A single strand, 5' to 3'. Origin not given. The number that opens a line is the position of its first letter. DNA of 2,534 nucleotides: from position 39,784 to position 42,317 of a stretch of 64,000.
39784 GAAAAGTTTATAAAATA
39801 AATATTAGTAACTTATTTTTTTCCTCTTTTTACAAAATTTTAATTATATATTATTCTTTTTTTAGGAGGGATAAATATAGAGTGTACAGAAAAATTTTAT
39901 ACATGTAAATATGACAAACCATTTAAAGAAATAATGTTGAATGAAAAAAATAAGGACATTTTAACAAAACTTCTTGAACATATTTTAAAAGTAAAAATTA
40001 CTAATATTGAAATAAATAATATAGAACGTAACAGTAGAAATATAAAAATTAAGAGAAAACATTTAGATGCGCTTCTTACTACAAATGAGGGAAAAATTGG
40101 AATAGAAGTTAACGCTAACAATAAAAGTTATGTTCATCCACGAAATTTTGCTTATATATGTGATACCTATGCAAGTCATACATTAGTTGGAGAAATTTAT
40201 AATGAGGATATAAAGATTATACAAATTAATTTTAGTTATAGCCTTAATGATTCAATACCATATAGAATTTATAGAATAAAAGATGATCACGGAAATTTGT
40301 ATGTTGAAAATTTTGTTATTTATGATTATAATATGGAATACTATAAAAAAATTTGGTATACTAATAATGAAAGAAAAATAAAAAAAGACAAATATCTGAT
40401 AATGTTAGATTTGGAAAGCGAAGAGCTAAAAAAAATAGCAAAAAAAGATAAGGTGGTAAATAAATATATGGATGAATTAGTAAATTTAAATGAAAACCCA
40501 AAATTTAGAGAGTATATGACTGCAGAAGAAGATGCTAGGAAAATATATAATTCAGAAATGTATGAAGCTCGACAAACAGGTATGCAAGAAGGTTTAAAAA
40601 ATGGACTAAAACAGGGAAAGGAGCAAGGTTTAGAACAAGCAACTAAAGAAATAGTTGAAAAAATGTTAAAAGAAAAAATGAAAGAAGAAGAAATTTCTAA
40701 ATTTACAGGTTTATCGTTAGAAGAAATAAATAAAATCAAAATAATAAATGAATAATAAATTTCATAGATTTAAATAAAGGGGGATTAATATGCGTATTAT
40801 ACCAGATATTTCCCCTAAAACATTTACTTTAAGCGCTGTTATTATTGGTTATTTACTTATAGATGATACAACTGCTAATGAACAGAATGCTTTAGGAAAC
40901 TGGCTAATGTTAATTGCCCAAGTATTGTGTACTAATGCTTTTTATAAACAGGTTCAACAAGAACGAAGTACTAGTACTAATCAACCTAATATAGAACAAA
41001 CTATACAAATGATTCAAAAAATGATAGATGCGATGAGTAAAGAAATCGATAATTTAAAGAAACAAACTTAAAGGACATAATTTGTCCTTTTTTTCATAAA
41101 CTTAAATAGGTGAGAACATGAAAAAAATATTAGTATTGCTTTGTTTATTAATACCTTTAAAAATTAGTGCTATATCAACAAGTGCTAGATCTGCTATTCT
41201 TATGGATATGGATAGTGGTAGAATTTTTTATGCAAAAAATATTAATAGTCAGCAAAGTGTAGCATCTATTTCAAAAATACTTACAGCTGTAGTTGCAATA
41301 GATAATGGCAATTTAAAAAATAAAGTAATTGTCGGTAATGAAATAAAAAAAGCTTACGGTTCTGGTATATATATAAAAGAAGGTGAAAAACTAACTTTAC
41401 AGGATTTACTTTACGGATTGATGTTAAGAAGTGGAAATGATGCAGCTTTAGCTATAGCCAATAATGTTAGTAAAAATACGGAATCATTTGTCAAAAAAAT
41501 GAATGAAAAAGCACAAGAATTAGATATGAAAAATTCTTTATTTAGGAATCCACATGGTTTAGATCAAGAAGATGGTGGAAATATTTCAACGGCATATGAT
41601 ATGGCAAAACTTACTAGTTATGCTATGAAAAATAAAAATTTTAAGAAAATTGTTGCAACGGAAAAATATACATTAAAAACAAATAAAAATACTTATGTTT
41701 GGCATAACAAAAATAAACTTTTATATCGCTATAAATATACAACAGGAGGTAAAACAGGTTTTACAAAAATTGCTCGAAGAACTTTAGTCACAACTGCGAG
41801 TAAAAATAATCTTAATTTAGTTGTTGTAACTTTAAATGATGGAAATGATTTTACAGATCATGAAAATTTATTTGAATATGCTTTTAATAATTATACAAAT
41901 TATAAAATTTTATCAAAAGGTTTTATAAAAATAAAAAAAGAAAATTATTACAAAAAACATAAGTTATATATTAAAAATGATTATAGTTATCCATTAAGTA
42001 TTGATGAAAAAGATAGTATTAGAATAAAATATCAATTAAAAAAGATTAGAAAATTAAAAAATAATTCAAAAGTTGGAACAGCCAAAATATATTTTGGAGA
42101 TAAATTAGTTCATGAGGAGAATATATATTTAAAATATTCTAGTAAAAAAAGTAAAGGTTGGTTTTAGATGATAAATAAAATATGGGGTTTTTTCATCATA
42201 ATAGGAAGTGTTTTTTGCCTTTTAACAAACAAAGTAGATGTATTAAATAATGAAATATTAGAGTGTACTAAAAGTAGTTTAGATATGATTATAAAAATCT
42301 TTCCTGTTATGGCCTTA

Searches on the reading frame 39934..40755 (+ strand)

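Call 72: search_protein_families(library=pfam, proteins=[window:39934-40755:+], max_evalue=0.001)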
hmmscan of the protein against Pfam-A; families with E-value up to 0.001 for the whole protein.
window:39934-40755:+ (273 aa): 1 family
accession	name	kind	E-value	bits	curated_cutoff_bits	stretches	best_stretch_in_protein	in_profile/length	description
PF12784.13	PDDEXK_2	-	3.5e-11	43.7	27.4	1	3-201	13-218/229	PD-(D/E)XK nuclease family transposase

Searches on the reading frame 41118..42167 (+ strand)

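Call 72: search_protein_families(library=pfam, proteins=[window:41118-42167:+], max_evalue=0.001)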
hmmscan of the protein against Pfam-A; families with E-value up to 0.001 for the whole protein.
window:41118-42167:+ (349 aa): 3 families
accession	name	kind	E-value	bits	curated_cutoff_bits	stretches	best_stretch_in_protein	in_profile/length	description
PF00768.25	Peptidase_S11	-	1.9e-61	208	27.6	1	18-241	7-237/239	D-alanyl-D-alanine carboxypeptidase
PF07943.18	PBP5_C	-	3.8e-08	33.8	21.2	1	259-339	1-86/91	Penicillin-binding protein 5, C-terminal domain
PF13354.11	Beta-lactamase2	-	2.1e-06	27.7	22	1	28-165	4-142/214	Beta-lactamase enzyme family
